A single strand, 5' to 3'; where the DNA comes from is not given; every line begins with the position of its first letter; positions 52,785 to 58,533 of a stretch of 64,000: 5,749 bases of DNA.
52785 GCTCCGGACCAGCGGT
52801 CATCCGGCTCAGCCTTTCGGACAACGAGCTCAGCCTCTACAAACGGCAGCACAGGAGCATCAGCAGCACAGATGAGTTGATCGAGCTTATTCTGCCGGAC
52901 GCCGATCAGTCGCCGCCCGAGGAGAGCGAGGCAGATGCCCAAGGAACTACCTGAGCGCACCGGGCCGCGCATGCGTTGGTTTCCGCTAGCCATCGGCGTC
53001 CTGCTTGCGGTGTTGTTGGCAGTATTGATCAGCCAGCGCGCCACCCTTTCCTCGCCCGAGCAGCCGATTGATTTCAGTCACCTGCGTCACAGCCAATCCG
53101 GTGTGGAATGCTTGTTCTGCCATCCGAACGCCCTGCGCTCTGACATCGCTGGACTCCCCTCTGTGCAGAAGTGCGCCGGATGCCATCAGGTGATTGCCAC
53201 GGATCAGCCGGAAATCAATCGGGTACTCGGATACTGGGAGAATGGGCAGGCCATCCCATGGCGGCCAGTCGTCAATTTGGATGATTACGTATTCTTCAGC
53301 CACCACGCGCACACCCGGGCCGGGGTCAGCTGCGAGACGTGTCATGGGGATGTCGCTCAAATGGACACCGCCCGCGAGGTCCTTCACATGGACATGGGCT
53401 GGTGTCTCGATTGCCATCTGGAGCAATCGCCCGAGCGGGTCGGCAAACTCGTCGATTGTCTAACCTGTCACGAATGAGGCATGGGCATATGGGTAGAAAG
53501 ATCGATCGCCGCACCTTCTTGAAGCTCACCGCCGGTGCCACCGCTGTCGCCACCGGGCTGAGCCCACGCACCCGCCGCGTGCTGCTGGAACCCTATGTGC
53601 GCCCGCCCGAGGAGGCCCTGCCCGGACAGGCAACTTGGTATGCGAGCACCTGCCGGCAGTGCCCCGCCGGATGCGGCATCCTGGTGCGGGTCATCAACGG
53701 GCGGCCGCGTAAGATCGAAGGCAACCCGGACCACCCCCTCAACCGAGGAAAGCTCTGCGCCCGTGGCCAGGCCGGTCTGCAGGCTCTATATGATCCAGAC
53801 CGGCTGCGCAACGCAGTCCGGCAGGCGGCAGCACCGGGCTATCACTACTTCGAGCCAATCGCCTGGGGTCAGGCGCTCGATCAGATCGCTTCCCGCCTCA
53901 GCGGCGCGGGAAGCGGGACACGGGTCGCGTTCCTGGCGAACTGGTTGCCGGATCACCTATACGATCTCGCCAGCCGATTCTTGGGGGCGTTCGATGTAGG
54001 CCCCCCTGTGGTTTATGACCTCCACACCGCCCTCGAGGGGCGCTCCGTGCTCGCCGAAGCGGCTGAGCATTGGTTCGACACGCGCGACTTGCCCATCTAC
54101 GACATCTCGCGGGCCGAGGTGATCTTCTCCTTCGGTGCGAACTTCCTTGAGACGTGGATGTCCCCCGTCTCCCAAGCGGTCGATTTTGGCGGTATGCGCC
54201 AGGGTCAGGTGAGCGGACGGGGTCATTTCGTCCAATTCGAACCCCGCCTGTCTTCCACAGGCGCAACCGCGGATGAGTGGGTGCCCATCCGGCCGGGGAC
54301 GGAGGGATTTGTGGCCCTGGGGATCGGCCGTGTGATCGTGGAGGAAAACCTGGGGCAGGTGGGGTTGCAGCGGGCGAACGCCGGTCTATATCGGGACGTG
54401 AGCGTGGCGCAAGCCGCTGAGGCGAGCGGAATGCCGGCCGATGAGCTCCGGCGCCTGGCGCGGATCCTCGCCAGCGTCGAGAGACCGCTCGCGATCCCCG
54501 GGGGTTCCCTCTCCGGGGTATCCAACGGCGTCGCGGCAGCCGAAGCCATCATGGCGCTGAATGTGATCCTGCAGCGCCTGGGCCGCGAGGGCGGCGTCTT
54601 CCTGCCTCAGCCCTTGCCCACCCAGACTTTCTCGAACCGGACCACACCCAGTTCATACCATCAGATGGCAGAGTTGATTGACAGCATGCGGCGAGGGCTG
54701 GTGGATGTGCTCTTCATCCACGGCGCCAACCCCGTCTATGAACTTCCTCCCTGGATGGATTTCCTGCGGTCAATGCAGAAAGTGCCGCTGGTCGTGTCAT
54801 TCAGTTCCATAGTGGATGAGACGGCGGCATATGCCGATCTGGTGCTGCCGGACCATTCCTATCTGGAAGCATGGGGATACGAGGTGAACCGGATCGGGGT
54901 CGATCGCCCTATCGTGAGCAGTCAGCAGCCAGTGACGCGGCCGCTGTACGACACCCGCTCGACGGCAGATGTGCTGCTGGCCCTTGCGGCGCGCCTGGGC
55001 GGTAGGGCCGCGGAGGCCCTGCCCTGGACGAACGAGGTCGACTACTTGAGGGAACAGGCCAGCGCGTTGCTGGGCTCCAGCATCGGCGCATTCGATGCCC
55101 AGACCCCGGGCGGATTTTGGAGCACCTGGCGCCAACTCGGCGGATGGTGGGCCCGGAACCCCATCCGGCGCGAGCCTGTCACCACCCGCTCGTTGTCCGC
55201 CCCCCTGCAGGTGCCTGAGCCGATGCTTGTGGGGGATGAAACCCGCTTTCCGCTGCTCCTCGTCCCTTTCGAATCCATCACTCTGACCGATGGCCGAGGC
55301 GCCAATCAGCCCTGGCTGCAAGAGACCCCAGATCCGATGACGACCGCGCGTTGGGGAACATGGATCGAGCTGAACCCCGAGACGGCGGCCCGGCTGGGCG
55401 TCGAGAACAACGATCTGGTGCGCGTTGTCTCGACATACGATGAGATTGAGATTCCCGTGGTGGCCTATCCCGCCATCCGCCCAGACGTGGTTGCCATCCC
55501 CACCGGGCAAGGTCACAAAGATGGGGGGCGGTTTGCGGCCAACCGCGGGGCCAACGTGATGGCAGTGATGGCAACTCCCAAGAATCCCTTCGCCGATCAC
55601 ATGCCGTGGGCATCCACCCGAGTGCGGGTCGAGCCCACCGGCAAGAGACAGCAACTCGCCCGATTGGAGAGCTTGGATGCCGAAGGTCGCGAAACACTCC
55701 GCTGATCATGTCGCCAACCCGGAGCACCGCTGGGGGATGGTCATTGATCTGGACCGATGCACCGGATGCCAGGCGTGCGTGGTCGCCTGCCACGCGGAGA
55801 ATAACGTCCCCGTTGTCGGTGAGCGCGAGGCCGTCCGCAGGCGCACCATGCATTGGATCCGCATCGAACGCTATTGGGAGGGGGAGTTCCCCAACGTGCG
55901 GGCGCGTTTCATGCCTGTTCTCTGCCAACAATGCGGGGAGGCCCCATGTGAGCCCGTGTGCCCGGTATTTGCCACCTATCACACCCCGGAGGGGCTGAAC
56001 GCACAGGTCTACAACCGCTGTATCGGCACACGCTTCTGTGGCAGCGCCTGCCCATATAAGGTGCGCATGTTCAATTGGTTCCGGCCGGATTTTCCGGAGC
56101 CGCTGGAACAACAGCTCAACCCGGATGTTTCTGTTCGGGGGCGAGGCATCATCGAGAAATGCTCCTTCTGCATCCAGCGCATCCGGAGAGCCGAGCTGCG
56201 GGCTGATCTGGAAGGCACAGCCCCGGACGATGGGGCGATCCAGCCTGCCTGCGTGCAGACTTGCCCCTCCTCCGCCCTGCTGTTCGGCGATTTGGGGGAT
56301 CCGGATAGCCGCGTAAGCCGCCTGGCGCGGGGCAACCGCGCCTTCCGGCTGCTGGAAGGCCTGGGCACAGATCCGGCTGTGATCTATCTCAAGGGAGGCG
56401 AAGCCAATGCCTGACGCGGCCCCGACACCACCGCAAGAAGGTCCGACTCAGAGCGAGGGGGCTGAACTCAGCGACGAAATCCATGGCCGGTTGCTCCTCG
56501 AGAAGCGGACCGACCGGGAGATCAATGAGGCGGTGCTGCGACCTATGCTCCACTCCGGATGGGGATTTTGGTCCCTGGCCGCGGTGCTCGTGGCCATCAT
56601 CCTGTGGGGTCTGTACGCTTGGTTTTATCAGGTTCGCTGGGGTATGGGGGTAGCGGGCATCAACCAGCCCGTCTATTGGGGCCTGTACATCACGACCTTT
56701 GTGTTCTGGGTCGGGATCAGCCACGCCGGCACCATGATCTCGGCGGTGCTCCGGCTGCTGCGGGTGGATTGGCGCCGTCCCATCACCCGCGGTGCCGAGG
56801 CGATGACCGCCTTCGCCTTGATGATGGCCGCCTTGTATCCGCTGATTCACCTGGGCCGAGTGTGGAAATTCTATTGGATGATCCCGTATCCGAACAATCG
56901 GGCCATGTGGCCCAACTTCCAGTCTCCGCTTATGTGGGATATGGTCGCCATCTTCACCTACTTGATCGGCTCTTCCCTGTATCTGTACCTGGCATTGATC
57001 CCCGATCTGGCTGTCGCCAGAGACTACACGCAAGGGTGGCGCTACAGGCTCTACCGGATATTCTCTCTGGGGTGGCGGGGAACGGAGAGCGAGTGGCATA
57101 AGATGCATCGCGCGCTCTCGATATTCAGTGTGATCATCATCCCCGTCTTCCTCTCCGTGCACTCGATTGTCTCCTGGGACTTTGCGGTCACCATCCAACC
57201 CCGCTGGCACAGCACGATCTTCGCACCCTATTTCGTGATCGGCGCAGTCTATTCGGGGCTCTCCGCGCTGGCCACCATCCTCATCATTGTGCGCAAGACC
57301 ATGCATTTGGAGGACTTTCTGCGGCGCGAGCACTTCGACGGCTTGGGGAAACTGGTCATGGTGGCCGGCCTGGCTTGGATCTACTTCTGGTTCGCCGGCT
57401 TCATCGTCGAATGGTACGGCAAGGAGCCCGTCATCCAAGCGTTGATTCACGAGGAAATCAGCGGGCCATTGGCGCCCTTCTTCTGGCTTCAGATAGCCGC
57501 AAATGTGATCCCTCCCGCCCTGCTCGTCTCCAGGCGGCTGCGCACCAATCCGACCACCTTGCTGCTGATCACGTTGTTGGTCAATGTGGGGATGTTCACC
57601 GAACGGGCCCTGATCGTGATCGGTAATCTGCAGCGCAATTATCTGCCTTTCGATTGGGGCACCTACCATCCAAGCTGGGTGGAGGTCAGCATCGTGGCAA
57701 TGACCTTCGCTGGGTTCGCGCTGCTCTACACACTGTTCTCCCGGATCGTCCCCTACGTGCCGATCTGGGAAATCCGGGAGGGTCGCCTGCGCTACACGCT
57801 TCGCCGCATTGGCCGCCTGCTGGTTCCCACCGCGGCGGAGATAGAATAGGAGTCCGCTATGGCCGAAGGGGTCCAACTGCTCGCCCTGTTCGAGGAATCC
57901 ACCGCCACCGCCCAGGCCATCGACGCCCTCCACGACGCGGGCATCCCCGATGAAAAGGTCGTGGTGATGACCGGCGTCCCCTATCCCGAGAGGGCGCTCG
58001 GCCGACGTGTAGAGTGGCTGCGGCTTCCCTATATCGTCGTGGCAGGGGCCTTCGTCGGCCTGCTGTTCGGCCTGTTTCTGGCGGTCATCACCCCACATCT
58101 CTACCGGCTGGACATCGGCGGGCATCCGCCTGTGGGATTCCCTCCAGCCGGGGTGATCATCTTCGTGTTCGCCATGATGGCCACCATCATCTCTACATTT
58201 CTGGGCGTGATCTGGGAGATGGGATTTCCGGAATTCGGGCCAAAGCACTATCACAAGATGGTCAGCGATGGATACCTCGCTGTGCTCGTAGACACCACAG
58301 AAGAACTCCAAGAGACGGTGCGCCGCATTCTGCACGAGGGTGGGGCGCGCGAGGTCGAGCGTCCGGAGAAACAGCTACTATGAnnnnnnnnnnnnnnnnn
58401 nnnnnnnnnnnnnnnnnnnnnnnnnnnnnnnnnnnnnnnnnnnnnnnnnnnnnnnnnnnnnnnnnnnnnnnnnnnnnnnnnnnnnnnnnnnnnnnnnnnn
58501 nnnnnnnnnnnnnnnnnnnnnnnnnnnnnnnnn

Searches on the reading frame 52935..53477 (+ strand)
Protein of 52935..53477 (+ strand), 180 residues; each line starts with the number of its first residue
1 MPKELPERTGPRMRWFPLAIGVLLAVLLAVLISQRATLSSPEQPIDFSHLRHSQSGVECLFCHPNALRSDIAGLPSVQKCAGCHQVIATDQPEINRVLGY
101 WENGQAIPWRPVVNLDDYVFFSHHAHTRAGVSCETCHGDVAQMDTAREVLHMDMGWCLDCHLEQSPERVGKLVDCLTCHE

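Call 3: search_protein_families(library=pfam, proteins=[window:52935-53477:+], max_evalue=0.01)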
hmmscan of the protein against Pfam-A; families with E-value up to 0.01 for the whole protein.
window:52935-53477:+ (180 aa): 3 families
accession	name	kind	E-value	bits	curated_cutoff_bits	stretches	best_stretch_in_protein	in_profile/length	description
PF14522.11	Cytochrome_C7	-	1.5e-10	41.2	24.8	1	119-180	1-67/67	Cytochrome c7 and related cytochrome c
PF02085.21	Cytochrom_CIII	-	2.2e-10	41.2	22.9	1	40-90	16-59/101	Class III cytochrome C family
PF14537.11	Cytochrom_c3_2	-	3.6e-09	37.4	25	2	52-89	2-38/79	Cytochrome c3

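Call 4: search_protein_families(library=ncbifam, proteins=[window:52935-53477:+], max_evalue=0.01)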
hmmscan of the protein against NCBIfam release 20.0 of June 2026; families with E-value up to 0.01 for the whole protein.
window:52935-53477:+ (180 aa): 7 families
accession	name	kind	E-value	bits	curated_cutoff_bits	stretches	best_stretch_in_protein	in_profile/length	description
NF041781.1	mnquin_red_QrcA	equivalog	1.1e-27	96.7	180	1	17-179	3-173/174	menaquinone reductase multiheme cytochrome c subunit QrcA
NF047727.1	4hemeCytCCctA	equivalog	3.7e-09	36.7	180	1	132-180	59-105/109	tetraheme c-type cytochrome CctA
TIGR04257.1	nanowire_3heme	domain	4.8e-07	29.8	40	1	118-180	12-75/75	c(7)-type cytochrome triheme domain-containing protein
NF043011.1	CytC7_Geobact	equivalog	6.9e-06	26.5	120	0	30-85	18-75/89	cytochrome c7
TIGR03508.1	decahem_SO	subfamily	0.0012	18.3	192.2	0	46-90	84-130/258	DmsE family decaheme c-type cytochrome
NF040967.1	cytc_ExtN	equivalog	0.0015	17.4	200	0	35-85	160-208/415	selenite/tellurite reduction operon c-type cytochrome ExtN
NF040968.1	FeS_ExtO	equivalog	0.0016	17.4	200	0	35-85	160-208/416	selenite/tellurite reduction operon b-type cytochrome iron-sulfur cluster-binding subunit ExtO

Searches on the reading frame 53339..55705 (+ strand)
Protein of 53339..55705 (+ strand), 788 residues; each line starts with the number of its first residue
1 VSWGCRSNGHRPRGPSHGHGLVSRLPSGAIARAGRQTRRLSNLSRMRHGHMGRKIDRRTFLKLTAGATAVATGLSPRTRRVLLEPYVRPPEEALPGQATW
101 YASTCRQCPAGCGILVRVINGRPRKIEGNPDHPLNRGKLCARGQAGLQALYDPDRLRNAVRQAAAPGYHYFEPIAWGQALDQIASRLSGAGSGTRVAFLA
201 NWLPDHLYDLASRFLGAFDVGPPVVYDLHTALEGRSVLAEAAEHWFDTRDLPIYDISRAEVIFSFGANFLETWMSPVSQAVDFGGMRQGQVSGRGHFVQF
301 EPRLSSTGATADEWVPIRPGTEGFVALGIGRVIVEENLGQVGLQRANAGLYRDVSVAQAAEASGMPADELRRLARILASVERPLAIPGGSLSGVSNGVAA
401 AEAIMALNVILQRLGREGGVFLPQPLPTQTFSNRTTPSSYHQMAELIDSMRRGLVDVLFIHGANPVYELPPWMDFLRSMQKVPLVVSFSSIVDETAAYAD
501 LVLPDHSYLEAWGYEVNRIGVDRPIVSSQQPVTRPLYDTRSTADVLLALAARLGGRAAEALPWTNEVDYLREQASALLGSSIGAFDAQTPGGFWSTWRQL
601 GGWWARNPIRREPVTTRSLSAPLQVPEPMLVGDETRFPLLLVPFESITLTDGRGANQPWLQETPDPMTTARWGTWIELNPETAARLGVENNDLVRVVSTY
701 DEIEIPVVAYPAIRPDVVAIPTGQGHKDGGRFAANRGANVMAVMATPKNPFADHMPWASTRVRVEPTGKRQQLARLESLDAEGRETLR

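Call 3: search_protein_families(library=pfam, proteins=[window:53339-55705:+], max_evalue=0.01)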
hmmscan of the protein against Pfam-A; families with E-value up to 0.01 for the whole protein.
window:53339-55705:+ (788 aa): 4 families
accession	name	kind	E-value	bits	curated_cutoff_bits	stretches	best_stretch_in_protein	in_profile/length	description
PF00384.28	Molybdopterin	-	7.6e-22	78.2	24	1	171-551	14-352/353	Molybdopterin oxidoreductase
PF04879.21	Molybdop_Fe4S4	-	4.1e-17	62.3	22.7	1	99-151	2-54/55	Molybdopterin oxidoreductase Fe4S4 domain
PF01568.27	Molydop_binding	-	1.4e-13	51.3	26.8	1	670-742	24-91/110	Molydopterin dinucleotide binding domain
PF10518.14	TAT_signal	-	0.00028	21.1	22.7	1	54-72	1-19/21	TAT (twin-arginine translocation) pathway signal sequence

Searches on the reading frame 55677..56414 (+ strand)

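Call 3: search_protein_families(library=pfam, proteins=[window:55677-56414:+], max_evalue=0.01)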
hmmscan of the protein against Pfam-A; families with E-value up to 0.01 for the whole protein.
window:55677-56414:+ (245 aa): 11 families
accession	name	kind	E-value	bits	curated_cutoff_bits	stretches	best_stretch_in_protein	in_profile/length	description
PF12838.12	Fer4_7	-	5.3e-12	46.4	27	2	27-97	1-50/52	4Fe-4S dicluster domain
PF13247.11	Fer4_11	-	1.4e-09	38.5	26.2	1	76-134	3-63/100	4Fe-4S dicluster domain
PF13187.11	Fer4_9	-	1.2e-07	32.1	27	1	27-97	1-49/52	4Fe-4S dicluster domain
PF12837.12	Fer4_6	-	3.4e-07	30.3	25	1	22-40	3-21/24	4Fe-4S binding domain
PF13237.11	Fer4_10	-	5.1e-07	30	25.5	1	21-41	2-24/53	4Fe-4S dicluster domain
PF12797.12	Fer4_2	-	6.4e-07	29.4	24.5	1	19-40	1-22/22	4Fe-4S binding domain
PF13183.11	Fer4_8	-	2.3e-06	28.5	27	1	25-97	2-66/68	4Fe-4S dicluster domain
PF12800.12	Fer4_4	-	0.00013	22.5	24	1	26-39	2-15/17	4Fe-4S binding domain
PF00037.32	Fer4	-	0.00063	19.9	21.1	1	22-38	2-18/24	4Fe-4S binding domain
PF25160.1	LdpA_Fe-S-bd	-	0.00069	19.8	27.6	0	88-128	6-41/49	LdpA Fe-S cluster-binding domain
PF13534.11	Fer4_17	-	0.001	20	22.2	0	27-96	1-57/61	4Fe-4S dicluster domain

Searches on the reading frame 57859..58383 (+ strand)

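Call 3: search_protein_families(library=pfam, proteins=[window:57859-58383:+], max_evalue=0.01)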
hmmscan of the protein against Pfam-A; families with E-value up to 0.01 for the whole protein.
window:57859-58383:+ (174 aa): 2 families
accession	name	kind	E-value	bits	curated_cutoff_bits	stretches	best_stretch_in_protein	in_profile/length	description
PF11821.13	ActD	-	3.7e-22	79.2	25.7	1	7-167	3-169/170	Alternative complex III, ActD subunit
PF11181.13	YflT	-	0.0032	18.4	26.2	0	7-73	2-69/99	Heat induced stress protein YflT domain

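Call 4: search_protein_families(library=ncbifam, proteins=[window:57859-58383:+], max_evalue=0.01)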
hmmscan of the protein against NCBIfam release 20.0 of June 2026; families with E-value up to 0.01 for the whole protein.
window:57859-58383:+ (174 aa): 0 families
